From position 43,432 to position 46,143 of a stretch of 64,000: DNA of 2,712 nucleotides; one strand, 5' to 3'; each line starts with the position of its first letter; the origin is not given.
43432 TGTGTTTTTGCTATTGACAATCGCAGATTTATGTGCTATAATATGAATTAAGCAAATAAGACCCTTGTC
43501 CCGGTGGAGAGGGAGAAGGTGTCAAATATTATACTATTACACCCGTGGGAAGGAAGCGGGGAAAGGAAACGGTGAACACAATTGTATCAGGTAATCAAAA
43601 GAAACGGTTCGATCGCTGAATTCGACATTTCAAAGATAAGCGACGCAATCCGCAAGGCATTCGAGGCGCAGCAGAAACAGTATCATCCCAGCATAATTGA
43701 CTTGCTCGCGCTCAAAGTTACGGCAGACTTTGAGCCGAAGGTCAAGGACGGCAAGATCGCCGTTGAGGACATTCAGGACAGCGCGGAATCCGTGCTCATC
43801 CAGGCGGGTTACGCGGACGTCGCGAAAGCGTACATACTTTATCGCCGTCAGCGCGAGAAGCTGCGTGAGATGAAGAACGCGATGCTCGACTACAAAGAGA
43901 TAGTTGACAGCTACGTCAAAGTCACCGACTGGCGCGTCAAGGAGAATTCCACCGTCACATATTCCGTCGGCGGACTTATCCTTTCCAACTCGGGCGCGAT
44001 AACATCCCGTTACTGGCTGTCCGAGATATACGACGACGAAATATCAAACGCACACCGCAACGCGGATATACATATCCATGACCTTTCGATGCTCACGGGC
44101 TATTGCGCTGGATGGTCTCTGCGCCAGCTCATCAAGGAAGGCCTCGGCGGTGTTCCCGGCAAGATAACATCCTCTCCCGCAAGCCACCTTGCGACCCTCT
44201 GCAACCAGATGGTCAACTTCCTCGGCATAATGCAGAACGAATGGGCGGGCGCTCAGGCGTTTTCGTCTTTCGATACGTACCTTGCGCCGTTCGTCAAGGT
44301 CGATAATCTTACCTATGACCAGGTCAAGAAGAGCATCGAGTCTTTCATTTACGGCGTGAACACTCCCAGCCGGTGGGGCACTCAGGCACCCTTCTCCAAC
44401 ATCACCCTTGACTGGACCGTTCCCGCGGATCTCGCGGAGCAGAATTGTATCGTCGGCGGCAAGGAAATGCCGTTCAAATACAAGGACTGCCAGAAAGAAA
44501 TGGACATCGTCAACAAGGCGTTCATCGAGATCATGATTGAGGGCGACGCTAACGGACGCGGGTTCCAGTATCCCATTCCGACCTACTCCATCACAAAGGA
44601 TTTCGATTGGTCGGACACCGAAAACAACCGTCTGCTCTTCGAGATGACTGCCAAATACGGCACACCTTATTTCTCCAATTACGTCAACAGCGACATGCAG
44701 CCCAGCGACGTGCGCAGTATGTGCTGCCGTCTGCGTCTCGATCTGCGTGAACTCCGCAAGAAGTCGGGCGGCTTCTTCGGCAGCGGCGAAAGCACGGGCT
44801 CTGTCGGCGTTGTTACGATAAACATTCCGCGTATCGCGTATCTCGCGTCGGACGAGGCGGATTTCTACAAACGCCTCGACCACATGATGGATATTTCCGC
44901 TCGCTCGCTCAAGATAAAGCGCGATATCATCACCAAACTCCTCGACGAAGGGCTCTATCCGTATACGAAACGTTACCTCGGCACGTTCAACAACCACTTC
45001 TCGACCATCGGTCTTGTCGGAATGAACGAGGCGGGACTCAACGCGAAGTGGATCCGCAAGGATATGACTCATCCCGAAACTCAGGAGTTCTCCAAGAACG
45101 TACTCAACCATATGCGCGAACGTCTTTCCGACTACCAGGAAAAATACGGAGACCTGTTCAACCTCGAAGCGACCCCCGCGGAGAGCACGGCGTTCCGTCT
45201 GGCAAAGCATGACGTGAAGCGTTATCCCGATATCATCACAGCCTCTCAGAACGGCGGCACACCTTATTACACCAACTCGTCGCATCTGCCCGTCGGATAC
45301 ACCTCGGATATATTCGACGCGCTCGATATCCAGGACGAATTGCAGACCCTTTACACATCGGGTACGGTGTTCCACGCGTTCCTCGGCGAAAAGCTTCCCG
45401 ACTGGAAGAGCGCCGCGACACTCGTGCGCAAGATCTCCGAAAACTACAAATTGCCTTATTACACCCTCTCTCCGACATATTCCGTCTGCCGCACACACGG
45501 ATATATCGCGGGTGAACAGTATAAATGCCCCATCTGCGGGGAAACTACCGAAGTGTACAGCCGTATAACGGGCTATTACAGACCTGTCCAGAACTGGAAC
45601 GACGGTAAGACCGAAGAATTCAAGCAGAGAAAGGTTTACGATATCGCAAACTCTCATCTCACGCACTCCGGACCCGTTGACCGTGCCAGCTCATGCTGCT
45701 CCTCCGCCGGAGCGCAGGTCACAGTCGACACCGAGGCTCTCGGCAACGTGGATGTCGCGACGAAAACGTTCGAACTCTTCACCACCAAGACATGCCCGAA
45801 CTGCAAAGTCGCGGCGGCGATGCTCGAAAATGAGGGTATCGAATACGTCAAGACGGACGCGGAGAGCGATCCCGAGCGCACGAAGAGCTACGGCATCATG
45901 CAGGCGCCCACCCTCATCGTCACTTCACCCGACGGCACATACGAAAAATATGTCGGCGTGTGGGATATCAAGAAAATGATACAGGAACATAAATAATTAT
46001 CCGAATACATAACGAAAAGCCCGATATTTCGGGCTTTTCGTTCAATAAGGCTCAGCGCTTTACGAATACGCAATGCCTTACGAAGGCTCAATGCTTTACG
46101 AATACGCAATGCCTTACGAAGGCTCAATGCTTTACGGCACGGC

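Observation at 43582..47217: Class III ribonucleotide reductase with a fused NrdH-like CPNC redoxin domain, followed directly by thioredoxin reductase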

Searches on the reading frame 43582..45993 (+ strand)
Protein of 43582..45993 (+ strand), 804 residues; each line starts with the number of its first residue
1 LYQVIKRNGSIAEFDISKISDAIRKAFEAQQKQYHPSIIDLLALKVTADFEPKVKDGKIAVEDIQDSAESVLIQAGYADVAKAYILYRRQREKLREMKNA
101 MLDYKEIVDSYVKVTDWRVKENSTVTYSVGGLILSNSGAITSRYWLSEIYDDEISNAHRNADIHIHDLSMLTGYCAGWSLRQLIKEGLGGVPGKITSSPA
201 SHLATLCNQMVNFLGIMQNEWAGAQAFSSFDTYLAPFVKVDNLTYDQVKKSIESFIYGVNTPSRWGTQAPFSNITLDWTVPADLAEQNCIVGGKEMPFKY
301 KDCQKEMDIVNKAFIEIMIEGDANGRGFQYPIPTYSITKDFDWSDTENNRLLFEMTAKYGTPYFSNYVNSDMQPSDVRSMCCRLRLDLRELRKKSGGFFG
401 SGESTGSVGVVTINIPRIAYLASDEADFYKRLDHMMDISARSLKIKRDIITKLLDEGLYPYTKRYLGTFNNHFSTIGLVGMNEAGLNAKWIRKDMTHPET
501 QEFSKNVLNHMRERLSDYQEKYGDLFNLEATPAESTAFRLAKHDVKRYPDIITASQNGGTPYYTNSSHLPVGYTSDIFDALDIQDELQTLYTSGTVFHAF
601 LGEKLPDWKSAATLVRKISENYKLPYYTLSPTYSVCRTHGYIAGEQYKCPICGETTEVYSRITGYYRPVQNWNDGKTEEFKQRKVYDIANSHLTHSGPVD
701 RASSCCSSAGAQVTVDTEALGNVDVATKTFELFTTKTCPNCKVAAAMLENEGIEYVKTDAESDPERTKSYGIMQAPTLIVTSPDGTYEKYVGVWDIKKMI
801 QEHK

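Call 3: search_protein_families(library=pfam, proteins=[window:43582-45993:+], max_evalue=0.1)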
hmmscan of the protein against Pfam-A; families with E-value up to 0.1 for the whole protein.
window:43582-45993:+ (804 aa): 6 families
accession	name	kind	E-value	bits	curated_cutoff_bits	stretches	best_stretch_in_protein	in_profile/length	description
PF13597.11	NRDD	-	1e-187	625.7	26.2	1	121-686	1-562/562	Anaerobic ribonucleoside-triphosphate reductase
PF03477.21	ATP-cone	-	6.5e-22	78.3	25.8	1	3-92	2-87/88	ATP cone domain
PF00462.30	Glutaredoxin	-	2.3e-05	24.9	22.9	1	731-768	2-39/60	Glutaredoxin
PF00085.26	Thioredoxin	-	0.0013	19.1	23.5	1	733-799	25-97/103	Thioredoxin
PF13192.12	Thioredoxin_3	-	0.0032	17.9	24.8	1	735-780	7-55/76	Thioredoxin domain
PF07282.18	Cas12f1-like_TNB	-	0.083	13.5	26.3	0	733-743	26-36/60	Cas12f1-like, TNB domain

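Call 4: search_protein_families(library=ncbifam, proteins=[window:43582-45993:+], max_evalue=0.1)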
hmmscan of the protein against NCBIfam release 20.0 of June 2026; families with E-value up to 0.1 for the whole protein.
window:43582-45993:+ (804 aa): 23 families
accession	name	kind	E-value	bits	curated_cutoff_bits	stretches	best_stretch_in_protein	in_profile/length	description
NF006126.0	PRK08270.1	equivalog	0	1131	548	1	1-688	2-683/684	ribonucleoside triphosphate reductase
TIGR02487.1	NrdD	equivalog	1.7e-152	509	326.35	1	121-684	2-579/581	anaerobic ribonucleoside-triphosphate reductase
NF006358.0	PRK08579.1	equivalog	7.1e-122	407.6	585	2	103-395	8-297/624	anaerobic ribonucleoside triphosphate reductase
NF005497.0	PRK07111.1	equivalog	1.3e-73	248.6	764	3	2-239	3-234/746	anaerobic ribonucleoside triphosphate reductase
NF006127.0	PRK08271.1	equivalog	4.5e-69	233.5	545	1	152-687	101-628/631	anaerobic ribonucleoside-triphosphate reductase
TIGR02827.1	RNR_anaer_Bdell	equivalog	1.1e-56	192.6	568.3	1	150-683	68-594/596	anaerobic ribonucleoside-triphosphate reductase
NF006732.0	PRK09263.1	equivalog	2.8e-54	184.7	657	1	2-684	3-703/712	anaerobic ribonucleoside-triphosphate reductase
NF011292.0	PRK14704.1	equivalog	2.3e-31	109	736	2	475-683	405-614/618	anaerobic ribonucleoside triphosphate reductase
NF009028.0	PRK12364.1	equivalog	4.6e-18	64.6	1377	1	3-106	2-106/842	ribonucleoside-diphosphate reductase subunit alpha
NF005544.0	PRK07207.1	equivalog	5.4e-16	57.6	965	1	2-103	34-142/965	ribonucleoside-diphosphate reductase subunit alpha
NF009029.0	PRK12365.1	equivalog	9.1e-14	50.4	1350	1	3-112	119-236/1046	ribonucleoside-diphosphate reductase subunit alpha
NF005010.0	PRK06406.1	subfamily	1.3e-13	50.1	1125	1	3-101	6-105/771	vitamin B12-dependent ribonucleotide reductase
NF006207.0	PRK08332.1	equivalog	1.2e-11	42.7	2400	1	3-108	5-109/1684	vitamin B12-dependent ribonucleotide reductase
TIGR02196.1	GlrX_YruB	hypoth_equivalog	4.2e-06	27.2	88.55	1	731-780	3-56/74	glutaredoxin-like protein, YruB-family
NF041212.1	Uxx_star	subfamily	6.4e-05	23.1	66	1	732-768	3-39/70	Uxx-star family glutaredoxin-like (seleno)protein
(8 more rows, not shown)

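Call 5: find_homologous_proteins(query=window:43582-45993:+, max_evalue=1e-50)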
Query window:43582-45993:+ (804 aa): 8000 proteins with E <= 1e-50 among 8000 candidates; the best 120 are listed.
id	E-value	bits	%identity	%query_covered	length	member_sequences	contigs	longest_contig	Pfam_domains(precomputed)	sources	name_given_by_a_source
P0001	0.0e+0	1868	100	100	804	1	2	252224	PF03477.22,PF13597.12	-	-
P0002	0.0e+0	1763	-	-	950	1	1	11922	PF00085.27,PF03477.22,PF13597.12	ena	-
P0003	0.0e+0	1659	87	100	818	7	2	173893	PF03477.22,PF13597.12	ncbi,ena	-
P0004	0.0e+0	1494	80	100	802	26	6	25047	PF03477.22,PF13597.12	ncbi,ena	-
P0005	0.0e+0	1490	79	100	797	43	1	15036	PF00462.31,PF00085.27,PF03477.22,PF13597.12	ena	-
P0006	0.0e+0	1490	80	100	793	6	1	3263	PF00462.31,PF03477.22,PF13597.12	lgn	-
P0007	0.0e+0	1489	79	100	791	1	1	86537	PF00462.31,PF00085.27,PF03477.22,PF13597.12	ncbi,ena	-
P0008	0.0e+0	1488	80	100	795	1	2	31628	PF03477.22,PF13597.12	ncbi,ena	-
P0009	0.0e+0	1488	80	100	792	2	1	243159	PF00462.31,PF03477.22,PF13597.12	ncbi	-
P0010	0.0e+0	1488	80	100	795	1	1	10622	PF03477.22,PF13597.12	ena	-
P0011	0.0e+0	1487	80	100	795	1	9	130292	PF03477.22,PF13597.12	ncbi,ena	-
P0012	0.0e+0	1487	79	100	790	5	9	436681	PF00085.27,PF03477.22,PF13597.12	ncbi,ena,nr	ncbi:MAG: ribonucleoside triphosphate reductase [Clostridia bacterium]|nr:ribonucleoside triphosphat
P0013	0.0e+0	1487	80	100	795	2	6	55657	PF03477.22,PF13597.12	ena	-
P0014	0.0e+0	1487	80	100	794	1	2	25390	PF00462.31,PF00085.27,PF03477.22,PF13597.12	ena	-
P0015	0.0e+0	1487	80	100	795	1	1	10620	PF03477.22,PF13597.12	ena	-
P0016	0.0e+0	1487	80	100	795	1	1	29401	PF03477.22,PF13597.12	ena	-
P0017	0.0e+0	1486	80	100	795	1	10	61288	PF03477.22,PF13597.12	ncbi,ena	-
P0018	0.0e+0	1486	79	100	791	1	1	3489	PF03477.22,PF13597.12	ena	-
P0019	0.0e+0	1486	80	100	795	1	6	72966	PF03477.22,PF13597.12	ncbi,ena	-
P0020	0.0e+0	1486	79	100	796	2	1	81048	PF00462.31,PF03477.22,PF13597.12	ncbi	-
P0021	0.0e+0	1486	80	100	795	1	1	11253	PF03477.22,PF13597.12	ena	-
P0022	0.0e+0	1486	80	100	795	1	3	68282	PF03477.22,PF13597.12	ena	-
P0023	0.0e+0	1485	80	100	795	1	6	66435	PF03477.22,PF13597.12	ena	-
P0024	0.0e+0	1485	80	100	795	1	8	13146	PF03477.22,PF13597.12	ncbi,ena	-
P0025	0.0e+0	1485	80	100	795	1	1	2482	PF03477.22,PF13597.12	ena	-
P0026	0.0e+0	1485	79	100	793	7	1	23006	PF00462.31,PF00085.27,PF03477.22,PF13597.12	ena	-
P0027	0.0e+0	1485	79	100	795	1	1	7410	PF03477.22,PF13597.12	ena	-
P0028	0.0e+0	1485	79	100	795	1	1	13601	PF03477.22,PF13597.12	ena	-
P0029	0.0e+0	1484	79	100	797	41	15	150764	PF03477.22,PF13597.12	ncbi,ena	-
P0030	0.0e+0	1484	79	100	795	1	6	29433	PF03477.22,PF13597.12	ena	-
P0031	0.0e+0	1484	80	99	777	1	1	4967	PF00462.31,PF03477.22,PF13597.12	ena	-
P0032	0.0e+0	1484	79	100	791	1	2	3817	PF00462.31,PF13192.13,PF03477.22,PF13597.12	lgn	-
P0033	0.0e+0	1484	81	98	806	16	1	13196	PF03477.22,PF13597.12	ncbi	-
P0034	0.0e+0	1483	79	100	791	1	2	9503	PF00462.31,PF13192.13,PF03477.22,PF13597.12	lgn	-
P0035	0.0e+0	1483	79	100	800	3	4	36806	PF03477.22,PF13597.12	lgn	-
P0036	0.0e+0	1483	78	100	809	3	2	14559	PF00462.31,PF00085.27,PF03477.22,PF13597.12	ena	-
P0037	0.0e+0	1483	79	100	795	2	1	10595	PF03477.22,PF13597.12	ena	-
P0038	0.0e+0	1483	80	100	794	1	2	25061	PF00462.31,PF03477.22,PF13597.12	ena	-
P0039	0.0e+0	1483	78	100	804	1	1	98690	PF00462.31,PF00085.27,PF03477.22,PF13597.12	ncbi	-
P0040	0.0e+0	1483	80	100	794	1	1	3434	PF00462.31,PF03477.22,PF13597.12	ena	-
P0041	0.0e+0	1483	79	100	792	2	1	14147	PF00462.31,PF03477.22,PF13597.12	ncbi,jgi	ncbi:MAG: ribonucleoside triphosphate reductase [Christensenellales bacterium]|jgi:anaerobic ribonuc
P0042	0.0e+0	1483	79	100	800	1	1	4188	PF03477.22,PF13597.12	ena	-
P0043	0.0e+0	1483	80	100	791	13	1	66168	PF00462.31,PF13192.13,PF03477.22,PF13597.12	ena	-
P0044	0.0e+0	1482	80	99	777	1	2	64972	PF00462.31,PF03477.22,PF13597.12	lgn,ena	-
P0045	0.0e+0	1482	80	99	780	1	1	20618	PF00462.31,PF03477.22,PF13597.12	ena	-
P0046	0.0e+0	1482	80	99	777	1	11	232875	PF00462.31,PF03477.22,PF13597.12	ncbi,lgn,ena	-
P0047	0.0e+0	1482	78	100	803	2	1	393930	PF00462.31,PF03477.22,PF13597.12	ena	-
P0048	0.0e+0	1482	79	100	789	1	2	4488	PF00462.31,PF03477.22,PF13597.12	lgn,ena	-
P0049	0.0e+0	1482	79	100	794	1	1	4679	PF00462.31,PF03477.22,PF13597.12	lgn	-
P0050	0.0e+0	1482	79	100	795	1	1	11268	PF03477.22,PF13597.12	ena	-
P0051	0.0e+0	1482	79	100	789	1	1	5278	PF00462.31,PF03477.22,PF13597.12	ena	-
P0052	0.0e+0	1482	79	100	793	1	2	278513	PF03477.22,PF13597.12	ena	-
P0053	0.0e+0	1482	80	100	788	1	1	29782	PF00462.31,PF00085.27,PF03477.22,PF13597.12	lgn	-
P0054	0.0e+0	1482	79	100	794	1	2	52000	PF00462.31,PF03477.22,PF13597.12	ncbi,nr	ncbi:MAG: ribonucleoside triphosphate reductase [Clostridia bacterium]|nr:ribonucleoside triphosphat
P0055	0.0e+0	1482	80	100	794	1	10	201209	PF00462.31,PF03477.22,PF13597.12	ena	-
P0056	0.0e+0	1482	79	100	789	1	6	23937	PF00462.31,PF03477.22,PF13597.12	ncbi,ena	-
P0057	0.0e+0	1481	79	100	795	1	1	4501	PF03477.22,PF13597.12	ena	-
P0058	0.0e+0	1481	79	100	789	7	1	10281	PF00462.31,PF03477.22,PF13597.12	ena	-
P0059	0.0e+0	1481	80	99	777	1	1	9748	PF00462.31,PF03477.22,PF13597.12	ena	-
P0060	0.0e+0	1481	79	100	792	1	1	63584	PF00462.31,PF00085.27,PF03477.22,PF13597.12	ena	-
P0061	0.0e+0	1481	80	99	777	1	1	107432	PF00462.31,PF03477.22,PF13597.12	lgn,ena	-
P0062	0.0e+0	1481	80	99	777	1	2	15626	PF00462.31,PF03477.22,PF13597.12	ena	-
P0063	0.0e+0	1481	80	99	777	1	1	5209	PF00462.31,PF03477.22,PF13597.12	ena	-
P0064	0.0e+0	1481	80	99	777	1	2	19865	PF00462.31,PF03477.22,PF13597.12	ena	-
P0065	0.0e+0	1481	80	99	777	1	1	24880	PF00462.31,PF03477.22,PF13597.12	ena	-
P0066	0.0e+0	1481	80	100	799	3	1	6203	PF03477.22,PF13597.12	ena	-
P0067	0.0e+0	1481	79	100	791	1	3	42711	PF00462.31,PF00085.27,PF03477.22,PF13597.12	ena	-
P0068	0.0e+0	1480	79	100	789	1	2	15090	PF00462.31,PF03477.22,PF13597.12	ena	-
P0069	0.0e+0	1480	79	100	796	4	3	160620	PF03477.22,PF13597.12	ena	-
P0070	0.0e+0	1480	78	100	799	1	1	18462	PF00462.31,PF00085.27,PF03477.22,PF13597.12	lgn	-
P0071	0.0e+0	1480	79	100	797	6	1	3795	PF00462.31,PF03477.22,PF13597.12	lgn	-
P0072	0.0e+0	1480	80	100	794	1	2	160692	PF00462.31,PF03477.22,PF13597.12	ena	-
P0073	0.0e+0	1480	79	99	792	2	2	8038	PF00462.31,PF03477.22,PF13597.12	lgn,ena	-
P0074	0.0e+0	1480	80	100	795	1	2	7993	PF00462.31,PF03477.22,PF13597.12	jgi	-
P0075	0.0e+0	1480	79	100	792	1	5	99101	PF00462.31,PF00085.27,PF03477.22,PF13597.12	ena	-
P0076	0.0e+0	1480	80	100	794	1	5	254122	PF00462.31,PF03477.22,PF13597.12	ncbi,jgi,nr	ncbi:MAG: ribonucleoside triphosphate reductase [Ruminococcaceae bacterium]|nr:ribonucleoside tripho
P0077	0.0e+0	1480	80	100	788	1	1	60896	PF03477.22,PF13597.12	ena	-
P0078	0.0e+0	1480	79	100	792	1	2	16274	PF00462.31,PF03477.22,PF13597.12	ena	-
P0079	0.0e+0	1479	80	99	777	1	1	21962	PF00462.31,PF03477.22,PF13597.12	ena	-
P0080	0.0e+0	1479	79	100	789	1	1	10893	PF00462.31,PF03477.22,PF13597.12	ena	-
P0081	0.0e+0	1479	79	100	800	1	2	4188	PF03477.22,PF13597.12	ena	-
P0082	0.0e+0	1479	78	100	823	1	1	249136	PF00462.31,PF03477.22,PF13597.12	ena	-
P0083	0.0e+0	1479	79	100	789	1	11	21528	PF00462.31,PF03477.22,PF13597.12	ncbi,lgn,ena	-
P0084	0.0e+0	1479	79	99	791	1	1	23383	PF00462.31,PF03477.22,PF13597.12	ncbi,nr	ncbi:MAG: ribonucleoside triphosphate reductase [Eubacteriales bacterium]|nr:ribonucleoside triphosp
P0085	0.0e+0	1479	78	100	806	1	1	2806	PF00462.31,PF03477.22,PF13597.12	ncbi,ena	-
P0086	0.0e+0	1479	80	100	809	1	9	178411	PF03477.22,PF13597.12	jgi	-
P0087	0.0e+0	1479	77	100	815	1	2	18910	PF00462.31,PF03477.22,PF13597.12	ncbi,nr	ncbi:MAG: ribonucleoside triphosphate reductase [Clostridia bacterium]|nr:ribonucleoside triphosphat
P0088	0.0e+0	1479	79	100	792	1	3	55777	PF00462.31,PF03477.22,PF13597.12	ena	-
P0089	0.0e+0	1479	79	100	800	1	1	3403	PF03477.22,PF13597.12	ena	-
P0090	0.0e+0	1479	80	99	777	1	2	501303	PF00462.31,PF03477.22,PF13597.12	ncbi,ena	-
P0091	0.0e+0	1479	79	100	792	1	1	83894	PF03477.22,PF13597.12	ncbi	-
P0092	0.0e+0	1478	79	100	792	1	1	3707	PF03477.22,PF13597.12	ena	-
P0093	0.0e+0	1478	80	99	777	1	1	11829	PF00462.31,PF03477.22,PF13597.12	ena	-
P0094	0.0e+0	1478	79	100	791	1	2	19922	PF00462.31,PF03477.22,PF13597.12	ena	-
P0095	0.0e+0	1478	78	100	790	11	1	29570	PF00462.31,PF00085.27,PF03477.22,PF13098.14,PF13597.12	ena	-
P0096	0.0e+0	1478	79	100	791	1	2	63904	PF00462.31,PF03477.22,PF13597.12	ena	-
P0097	0.0e+0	1478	79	100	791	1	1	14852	PF00462.31,PF03477.22,PF13597.12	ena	-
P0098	0.0e+0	1478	79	100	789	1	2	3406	PF00462.31,PF03477.22,PF13597.12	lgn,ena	-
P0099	0.0e+0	1478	79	100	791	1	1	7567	PF00462.31,PF03477.22,PF13597.12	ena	-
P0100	0.0e+0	1478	79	100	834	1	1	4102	PF00462.31,PF00085.27,PF03477.22,PF13597.12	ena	-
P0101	0.0e+0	1478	78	100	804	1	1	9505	PF00462.31,PF03477.22,PF13597.12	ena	-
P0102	0.0e+0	1478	78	100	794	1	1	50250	PF00462.31,PF00085.27,PF03477.22,PF13597.12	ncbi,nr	ncbi:MAG TPA: ribonucleoside triphosphate reductase [Firmicutes bacterium]|nr:ribonucleoside triphos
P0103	0.0e+0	1478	79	99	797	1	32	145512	PF00462.31,PF03477.22,PF13597.12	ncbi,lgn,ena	-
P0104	0.0e+0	1478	79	100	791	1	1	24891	PF00462.31,PF03477.22,PF13597.12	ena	-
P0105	0.0e+0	1478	79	100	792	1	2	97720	PF00462.31,PF03477.22,PF13597.12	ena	-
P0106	0.0e+0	1478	79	100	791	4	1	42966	PF00462.31,PF03477.22,PF13597.12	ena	-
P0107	0.0e+0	1478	79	100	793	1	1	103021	PF00462.31,PF03477.22,PF13597.12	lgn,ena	-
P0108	0.0e+0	1478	79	100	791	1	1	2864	PF00462.31,PF03477.22,PF13597.12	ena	-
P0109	0.0e+0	1478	78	100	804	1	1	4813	PF00462.31,PF00085.27,PF03477.22,PF13597.12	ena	-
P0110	0.0e+0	1478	78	100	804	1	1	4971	PF00462.31,PF00085.27,PF03477.22,PF13597.12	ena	-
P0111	0.0e+0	1478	80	100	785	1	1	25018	PF00085.27,PF03477.22,PF13597.12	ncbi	-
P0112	0.0e+0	1478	80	99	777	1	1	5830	PF00462.31,PF03477.22,PF13597.12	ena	-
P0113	0.0e+0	1478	78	100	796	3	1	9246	PF03477.22,PF13597.12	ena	-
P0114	0.0e+0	1477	79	100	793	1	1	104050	PF00462.31,PF03477.22,PF13597.12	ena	-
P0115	0.0e+0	1477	79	100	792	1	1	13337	PF00462.31,PF00085.27,PF03477.22,PF13597.12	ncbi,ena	-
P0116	0.0e+0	1477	79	100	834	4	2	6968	PF00462.31,PF00085.27,PF03477.22,PF13597.12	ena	-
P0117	0.0e+0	1477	78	100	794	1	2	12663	PF00462.31,PF00085.27,PF03477.22,PF13597.12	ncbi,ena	-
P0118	0.0e+0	1477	78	100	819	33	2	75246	PF03477.22,PF13597.12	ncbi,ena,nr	ncbi:MAG: ribonucleoside triphosphate reductase [Clostridia bacterium]|nr:ribonucleoside triphosphat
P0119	0.0e+0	1477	79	100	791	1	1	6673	PF00462.31,PF03477.22,PF13597.12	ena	-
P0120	0.0e+0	1477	79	100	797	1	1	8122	PF03477.22,PF13597.12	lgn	-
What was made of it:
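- The precomputed Pfam annotation misses the tail in many homologues because it scores near threshold (call 5).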
